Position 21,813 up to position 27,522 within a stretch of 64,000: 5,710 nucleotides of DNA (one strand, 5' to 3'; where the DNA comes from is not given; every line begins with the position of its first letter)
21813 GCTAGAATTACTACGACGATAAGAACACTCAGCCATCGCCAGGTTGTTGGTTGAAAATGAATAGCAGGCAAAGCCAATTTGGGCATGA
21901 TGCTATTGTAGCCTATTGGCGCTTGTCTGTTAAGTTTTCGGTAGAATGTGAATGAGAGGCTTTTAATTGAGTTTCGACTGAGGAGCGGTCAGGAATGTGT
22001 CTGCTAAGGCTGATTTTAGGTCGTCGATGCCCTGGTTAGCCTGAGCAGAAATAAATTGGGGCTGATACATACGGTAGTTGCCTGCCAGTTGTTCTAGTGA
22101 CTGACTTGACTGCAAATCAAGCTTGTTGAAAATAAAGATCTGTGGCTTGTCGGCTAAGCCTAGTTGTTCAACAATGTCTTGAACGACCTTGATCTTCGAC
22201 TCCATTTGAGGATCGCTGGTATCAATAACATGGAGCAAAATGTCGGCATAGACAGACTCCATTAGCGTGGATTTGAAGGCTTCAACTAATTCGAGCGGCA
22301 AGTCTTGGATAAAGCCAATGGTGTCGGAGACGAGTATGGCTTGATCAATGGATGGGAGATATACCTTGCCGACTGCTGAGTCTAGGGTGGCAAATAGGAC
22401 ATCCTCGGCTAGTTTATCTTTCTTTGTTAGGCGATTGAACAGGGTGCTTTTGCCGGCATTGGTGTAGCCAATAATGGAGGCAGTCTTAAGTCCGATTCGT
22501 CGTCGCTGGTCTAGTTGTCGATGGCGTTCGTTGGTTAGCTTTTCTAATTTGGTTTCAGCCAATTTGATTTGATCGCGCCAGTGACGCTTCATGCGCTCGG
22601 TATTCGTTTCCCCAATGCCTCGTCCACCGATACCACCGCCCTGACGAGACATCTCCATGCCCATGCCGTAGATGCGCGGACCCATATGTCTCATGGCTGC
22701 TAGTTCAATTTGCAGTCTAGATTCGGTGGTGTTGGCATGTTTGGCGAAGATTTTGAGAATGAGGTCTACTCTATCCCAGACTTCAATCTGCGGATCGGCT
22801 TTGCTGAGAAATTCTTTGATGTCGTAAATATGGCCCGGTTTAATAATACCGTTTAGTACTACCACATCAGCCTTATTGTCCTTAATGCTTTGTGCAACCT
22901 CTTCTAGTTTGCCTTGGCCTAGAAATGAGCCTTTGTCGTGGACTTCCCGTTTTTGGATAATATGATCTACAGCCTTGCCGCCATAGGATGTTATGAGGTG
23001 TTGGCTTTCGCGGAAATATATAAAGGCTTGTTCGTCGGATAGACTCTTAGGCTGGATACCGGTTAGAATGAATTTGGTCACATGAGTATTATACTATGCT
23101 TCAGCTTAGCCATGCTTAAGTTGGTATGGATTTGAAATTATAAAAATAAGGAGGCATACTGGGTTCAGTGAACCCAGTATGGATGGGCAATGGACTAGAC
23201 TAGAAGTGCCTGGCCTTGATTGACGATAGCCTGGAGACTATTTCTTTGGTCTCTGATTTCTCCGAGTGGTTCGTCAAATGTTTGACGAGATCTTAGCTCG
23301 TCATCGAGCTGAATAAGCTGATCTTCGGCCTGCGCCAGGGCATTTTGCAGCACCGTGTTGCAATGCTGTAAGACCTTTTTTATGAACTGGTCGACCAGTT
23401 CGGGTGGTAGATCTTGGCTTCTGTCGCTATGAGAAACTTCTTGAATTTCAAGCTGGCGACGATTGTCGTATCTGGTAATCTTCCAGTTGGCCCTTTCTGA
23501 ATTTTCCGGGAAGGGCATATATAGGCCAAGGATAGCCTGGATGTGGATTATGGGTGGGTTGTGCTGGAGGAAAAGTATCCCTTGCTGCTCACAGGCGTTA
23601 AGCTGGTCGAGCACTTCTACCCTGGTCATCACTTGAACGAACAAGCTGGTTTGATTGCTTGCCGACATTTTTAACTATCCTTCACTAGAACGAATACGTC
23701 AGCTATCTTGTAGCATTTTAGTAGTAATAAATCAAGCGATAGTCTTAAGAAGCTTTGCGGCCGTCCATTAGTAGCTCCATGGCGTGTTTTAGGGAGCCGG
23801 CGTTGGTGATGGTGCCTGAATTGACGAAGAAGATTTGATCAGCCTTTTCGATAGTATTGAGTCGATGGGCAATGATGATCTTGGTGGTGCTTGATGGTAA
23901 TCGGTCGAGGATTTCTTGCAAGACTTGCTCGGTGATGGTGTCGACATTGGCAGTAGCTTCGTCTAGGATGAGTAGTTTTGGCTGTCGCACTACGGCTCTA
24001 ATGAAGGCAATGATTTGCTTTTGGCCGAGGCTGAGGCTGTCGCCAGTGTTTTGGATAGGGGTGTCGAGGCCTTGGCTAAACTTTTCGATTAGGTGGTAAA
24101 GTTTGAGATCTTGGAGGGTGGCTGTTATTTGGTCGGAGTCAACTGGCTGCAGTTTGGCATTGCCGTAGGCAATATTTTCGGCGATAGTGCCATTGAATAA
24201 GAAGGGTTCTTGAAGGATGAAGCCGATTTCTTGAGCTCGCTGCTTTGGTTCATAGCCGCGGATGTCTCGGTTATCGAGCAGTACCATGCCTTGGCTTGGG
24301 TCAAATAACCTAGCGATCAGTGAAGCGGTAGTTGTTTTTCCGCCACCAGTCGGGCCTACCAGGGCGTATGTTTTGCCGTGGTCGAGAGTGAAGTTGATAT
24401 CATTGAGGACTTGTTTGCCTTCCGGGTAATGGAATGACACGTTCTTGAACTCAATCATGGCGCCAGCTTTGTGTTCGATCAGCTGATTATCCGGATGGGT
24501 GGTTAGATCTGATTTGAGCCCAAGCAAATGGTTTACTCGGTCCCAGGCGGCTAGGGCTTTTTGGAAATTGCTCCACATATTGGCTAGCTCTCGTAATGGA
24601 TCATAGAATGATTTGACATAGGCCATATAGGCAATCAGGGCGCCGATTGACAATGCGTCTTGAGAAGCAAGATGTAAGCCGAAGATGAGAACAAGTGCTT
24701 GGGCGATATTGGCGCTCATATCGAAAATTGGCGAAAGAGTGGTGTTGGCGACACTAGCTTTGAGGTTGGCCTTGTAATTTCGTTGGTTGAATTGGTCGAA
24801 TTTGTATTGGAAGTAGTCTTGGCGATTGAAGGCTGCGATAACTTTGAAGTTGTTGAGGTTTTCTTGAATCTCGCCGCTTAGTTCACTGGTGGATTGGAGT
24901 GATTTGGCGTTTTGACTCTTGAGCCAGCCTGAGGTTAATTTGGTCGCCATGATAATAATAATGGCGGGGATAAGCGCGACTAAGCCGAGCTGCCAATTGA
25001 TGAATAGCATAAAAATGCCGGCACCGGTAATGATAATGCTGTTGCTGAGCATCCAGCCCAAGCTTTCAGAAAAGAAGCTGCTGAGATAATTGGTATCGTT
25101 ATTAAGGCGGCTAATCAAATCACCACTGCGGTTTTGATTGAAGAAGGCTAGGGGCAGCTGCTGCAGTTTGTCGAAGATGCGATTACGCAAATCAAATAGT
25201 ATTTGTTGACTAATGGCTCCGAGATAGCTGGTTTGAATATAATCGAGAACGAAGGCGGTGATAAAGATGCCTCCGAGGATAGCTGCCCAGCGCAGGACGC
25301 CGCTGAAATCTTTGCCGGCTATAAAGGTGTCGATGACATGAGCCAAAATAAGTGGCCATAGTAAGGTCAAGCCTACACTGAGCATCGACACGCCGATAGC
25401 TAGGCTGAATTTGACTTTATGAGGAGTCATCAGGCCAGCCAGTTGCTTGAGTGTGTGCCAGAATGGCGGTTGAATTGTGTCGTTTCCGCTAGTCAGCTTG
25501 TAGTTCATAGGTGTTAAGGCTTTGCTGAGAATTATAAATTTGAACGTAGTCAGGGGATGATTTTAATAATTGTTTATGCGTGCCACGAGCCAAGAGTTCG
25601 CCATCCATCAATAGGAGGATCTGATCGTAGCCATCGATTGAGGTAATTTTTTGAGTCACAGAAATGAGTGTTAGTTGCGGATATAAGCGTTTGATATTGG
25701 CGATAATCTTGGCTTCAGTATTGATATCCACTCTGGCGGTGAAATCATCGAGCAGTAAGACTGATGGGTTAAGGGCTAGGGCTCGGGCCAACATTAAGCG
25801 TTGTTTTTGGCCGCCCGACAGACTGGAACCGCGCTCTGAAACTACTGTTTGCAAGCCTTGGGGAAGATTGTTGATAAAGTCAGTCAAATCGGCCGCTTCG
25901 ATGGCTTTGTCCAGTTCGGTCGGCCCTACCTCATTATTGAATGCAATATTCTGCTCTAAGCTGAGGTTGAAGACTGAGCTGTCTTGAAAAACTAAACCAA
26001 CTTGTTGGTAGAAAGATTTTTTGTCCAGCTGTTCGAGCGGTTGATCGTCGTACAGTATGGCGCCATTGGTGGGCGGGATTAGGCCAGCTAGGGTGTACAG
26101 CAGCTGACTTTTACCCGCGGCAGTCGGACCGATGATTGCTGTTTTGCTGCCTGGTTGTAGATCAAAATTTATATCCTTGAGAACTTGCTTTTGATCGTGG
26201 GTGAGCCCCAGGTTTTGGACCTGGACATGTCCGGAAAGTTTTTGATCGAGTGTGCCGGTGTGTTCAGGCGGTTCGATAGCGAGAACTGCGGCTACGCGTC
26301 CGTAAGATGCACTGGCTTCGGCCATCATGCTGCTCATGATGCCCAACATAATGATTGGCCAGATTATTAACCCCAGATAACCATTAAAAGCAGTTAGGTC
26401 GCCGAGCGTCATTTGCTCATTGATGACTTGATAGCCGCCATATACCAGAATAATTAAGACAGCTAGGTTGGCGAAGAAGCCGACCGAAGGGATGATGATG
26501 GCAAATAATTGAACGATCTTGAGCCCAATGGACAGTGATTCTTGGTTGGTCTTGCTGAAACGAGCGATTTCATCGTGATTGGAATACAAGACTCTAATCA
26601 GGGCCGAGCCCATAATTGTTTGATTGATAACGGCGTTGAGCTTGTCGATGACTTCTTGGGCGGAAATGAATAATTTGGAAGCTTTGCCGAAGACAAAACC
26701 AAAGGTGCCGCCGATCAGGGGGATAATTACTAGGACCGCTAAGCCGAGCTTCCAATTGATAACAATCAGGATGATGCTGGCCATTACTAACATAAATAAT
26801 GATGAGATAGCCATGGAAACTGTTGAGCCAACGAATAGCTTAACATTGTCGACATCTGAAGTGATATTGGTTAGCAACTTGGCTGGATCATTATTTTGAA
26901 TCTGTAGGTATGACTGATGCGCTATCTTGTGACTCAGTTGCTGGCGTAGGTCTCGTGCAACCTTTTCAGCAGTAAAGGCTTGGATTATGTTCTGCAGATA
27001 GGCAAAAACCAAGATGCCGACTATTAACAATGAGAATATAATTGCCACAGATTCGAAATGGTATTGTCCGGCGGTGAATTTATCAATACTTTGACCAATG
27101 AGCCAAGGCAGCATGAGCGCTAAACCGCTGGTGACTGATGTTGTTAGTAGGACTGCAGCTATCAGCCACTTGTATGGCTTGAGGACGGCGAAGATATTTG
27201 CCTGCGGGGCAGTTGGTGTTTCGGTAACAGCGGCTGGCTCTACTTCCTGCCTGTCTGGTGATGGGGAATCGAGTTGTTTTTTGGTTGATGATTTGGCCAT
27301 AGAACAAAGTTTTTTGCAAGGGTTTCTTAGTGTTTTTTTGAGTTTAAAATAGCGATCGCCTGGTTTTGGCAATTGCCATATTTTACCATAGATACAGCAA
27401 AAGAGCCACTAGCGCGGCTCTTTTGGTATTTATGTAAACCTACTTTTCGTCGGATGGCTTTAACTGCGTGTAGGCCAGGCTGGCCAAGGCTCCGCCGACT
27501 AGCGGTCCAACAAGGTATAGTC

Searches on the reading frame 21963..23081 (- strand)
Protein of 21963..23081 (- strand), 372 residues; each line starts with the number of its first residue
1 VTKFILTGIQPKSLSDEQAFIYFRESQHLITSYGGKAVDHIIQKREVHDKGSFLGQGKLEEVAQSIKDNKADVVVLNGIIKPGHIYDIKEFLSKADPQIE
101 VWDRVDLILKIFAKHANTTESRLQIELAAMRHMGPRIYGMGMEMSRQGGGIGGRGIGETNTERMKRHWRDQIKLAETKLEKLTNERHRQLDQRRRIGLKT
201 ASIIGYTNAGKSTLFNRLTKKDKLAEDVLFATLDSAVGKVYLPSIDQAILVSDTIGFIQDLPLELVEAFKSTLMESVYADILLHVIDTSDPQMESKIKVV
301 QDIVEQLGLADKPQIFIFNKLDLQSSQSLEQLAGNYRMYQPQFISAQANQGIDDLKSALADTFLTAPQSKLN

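Call 19: search_protein_families(library=ncbifam, proteins=[window:21963-23081:-], max_evalue=0.00001)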
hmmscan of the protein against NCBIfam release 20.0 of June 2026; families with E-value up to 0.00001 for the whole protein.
window:21963-23081:- (372 aa): 18 families
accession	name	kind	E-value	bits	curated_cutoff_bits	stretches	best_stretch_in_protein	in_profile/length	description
TIGR03156.1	GTP_HflX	equivalog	1e-105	353.5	216.75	1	5-362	3-350/351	GTPase HflX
NF008280.0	PRK11058.1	equivalog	8.5e-74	248.8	441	1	20-362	24-360/426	ribosome rescue GTPase HflX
TIGR03594.1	GTPase_EngA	equivalog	3.6e-17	62.5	306.7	1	201-366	3-163/432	ribosome biogenesis GTPase Der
NF008956.1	PRK12299.1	equivalog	1.1e-14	54.1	300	1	181-362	142-324/327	GTPase ObgE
TIGR02729.1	Obg_CgtA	equivalog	3.1e-14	52.7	280.25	1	199-361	158-326/329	Obg family GTPase CgtA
NF008955.0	PRK12297.1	equivalog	9.2e-14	51.2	406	1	198-370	159-335/429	GTPase ObgE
TIGR00450.1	mnmE_trmE_thdF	equivalog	3e-13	49.7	252.6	1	167-367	181-371/446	tRNA uridine-5-carboxymethylaminomethyl(34) synthesis GTPase MnmE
NF000908.1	PRK00089.1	equivalog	3.1e-13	49.7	237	1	201-365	6-169/291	GTPase Era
NF003661.0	PRK05291.1-3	equivalog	2.6e-12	46.8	380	1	164-362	185-369/448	tRNA uridine-5-carboxymethylaminomethyl(34) synthesis GTPase MnmE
TIGR03918.1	GTP_HydF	equivalog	1e-11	44.3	325.55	1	201-363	10-167/392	[FeFe] hydrogenase H-cluster maturation GTPase HydF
TIGR03596.1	GTPase_YlqF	equivalog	8.5e-10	38.4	208.2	0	171-224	90-144/276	ribosome biogenesis GTPase YlqF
TIGR00436.1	era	equivalog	1.1e-09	38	116.25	1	201-364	3-164/270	GTPase Era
TIGR00231.1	small_GTP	domain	1.1e-08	35.1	42.5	1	203-349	8-150/164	GTP-binding protein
NF002828.0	PRK03003.1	equivalog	1.2e-08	34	631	1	167-369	9-206/477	ribosome biogenesis GTPase Der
NF007071.0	PRK09518.1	equivalog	1.9e-08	33.3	953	1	169-366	241-434/706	bifunctional cytidylate kinase/GTPase Der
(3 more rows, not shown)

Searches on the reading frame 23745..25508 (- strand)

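Call 19: search_protein_families(library=ncbifam, proteins=[window:23745-25508:-], max_evalue=0.00001)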
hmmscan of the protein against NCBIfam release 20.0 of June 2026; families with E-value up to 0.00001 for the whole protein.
window:23745-25508:- (587 aa): 176 families (the best 25 are shown)
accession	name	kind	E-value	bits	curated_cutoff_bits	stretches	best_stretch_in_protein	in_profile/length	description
TIGR02203.1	MsbA_lipidA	equivalog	6.3e-116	388.1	602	1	24-576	6-555/572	lipid A export permease/ATP-binding protein MsbA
TIGR00958.1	3a01208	subfamily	1.1e-110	371.1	874.6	1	19-578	148-702/711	antigen peptide transporter 2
TIGR02204.1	MsbA_rel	hypoth_equivalog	1.1e-99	334.7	780.4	1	19-575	5-560/576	ABC transporter, permease/ATP-binding protein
NF052233.1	CphA_assoc_ABC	equivalog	9e-99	331.8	880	1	11-578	163-731/766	cyanophycin metabolism-associated ABC transporter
NF008381.0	PRK11176.1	equivalog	2e-97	327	867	1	17-576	10-565/582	lipid A ABC transporter ATP-binding protein/permease MsbA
NF045513.1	HepA_fam_ABC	equivalog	8.3e-96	321.8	725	1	59-575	79-594/610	heterocyst formation ABC transporter subunit HepA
NF008056.1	PRK10790.1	equivalog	1.3e-86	291.4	746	1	16-575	7-560/584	SmdB family multidrug efflux ABC transporter permease/ATP-binding protein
TIGR01846.1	type_I_sec_HlyB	subfamily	4.2e-85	286.4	725.55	1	32-575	139-677/694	type I secretion system permease/ATPase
NF010178.0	PRK13657.1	equivalog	7.9e-82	275.5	733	1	30-575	17-555/588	glucan ABC transporter ATP-binding protein/ permease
TIGR01193.1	bacteriocin_ABC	subfamily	3e-81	274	523.85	1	19-576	143-695/708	peptide cleavage/export ABC transporter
TIGR02857.1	CydD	equivalog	3.5e-81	273.7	435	1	32-560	3-527/529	thiol reductant ABC exporter subunit CydD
TIGR03375.1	type_I_sec_LssB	subfamily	1.2e-80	271.7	693.1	1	37-581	154-693/696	type I secretion system permease/ATPase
TIGR03796.1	NHLM_micro_ABC1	equivalog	5.6e-80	269.5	853.3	1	20-574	142-696/710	NHLP family bacteriocin export ABC transporter peptidase/permease/ATPase subunit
TIGR03797.1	NHLM_micro_ABC2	equivalog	1.1e-73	248.9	709.4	1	27-577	131-672/686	NHLP bacteriocin export ABC transporter permease/ATPase subunit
TIGR01842.1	type_I_sec_PrtD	subfamily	2.4e-73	247.5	510.15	1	36-574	10-538/544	type I secretion system permease/ATPase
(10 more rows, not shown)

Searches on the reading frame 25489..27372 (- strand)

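Call 19: search_protein_families(library=ncbifam, proteins=[window:25489-27372:-], max_evalue=0.00001)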
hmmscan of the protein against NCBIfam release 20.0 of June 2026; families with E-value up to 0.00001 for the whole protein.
window:25489-27372:- (627 aa): 180 families (the best 25 are shown)
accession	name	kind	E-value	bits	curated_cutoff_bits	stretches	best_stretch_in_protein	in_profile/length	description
TIGR02203.1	MsbA_lipidA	equivalog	7.4e-90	302.1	602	1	60-616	5-569/572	lipid A export permease/ATP-binding protein MsbA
TIGR02204.1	MsbA_rel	hypoth_equivalog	1.6e-84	284.6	780.4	1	59-612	8-571/576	ABC transporter, permease/ATP-binding protein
TIGR00958.1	3a01208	subfamily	1.2e-81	275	874.6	1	67-611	160-709/711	antigen peptide transporter 2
NF052233.1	CphA_assoc_ABC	equivalog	3.8e-79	266.9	880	1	33-623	144-750/766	cyanophycin metabolism-associated ABC transporter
NF008055.0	PRK10789.1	equivalog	2.4e-78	264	845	1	68-617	16-572/590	SmdA family multidrug ABC transporter permease/ATP-binding protein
TIGR03375.1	type_I_sec_LssB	subfamily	5.7e-73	246.3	693.1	1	55-605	135-691/696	type I secretion system permease/ATPase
TIGR02857.1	CydD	equivalog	8.7e-69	232.8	435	1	71-587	5-528/529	thiol reductant ABC exporter subunit CydD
TIGR03797.1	NHLM_micro_ABC2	equivalog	4.4e-67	227.1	709.4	1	63-612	130-681/686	NHLP bacteriocin export ABC transporter permease/ATPase subunit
TIGR03796.1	NHLM_micro_ABC1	equivalog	2.3e-65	221.2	853.3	1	76-611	156-707/710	NHLP family bacteriocin export ABC transporter peptidase/permease/ATPase subunit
NF008381.0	PRK11176.1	equivalog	2.2e-64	217.9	867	1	61-616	17-579/582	lipid A ABC transporter ATP-binding protein/permease MsbA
TIGR01846.1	type_I_sec_HlyB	subfamily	2.7e-64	217.7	725.55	1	64-617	134-693/694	type I secretion system permease/ATPase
NF045513.1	HepA_fam_ABC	equivalog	7.8e-63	212.9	725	1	108-616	98-609/610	heterocyst formation ABC transporter subunit HepA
NF008056.1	PRK10790.1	equivalog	1.3e-62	212.1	746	1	67-620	21-579/584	SmdB family multidrug efflux ABC transporter permease/ATP-binding protein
TIGR01842.1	type_I_sec_PrtD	subfamily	6.1e-61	206.6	510.15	1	69-604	6-542/544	type I secretion system permease/ATPase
NF010178.0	PRK13657.1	equivalog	2.3e-60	204.6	733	1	61-616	11-570/588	glucan ABC transporter ATP-binding protein/ permease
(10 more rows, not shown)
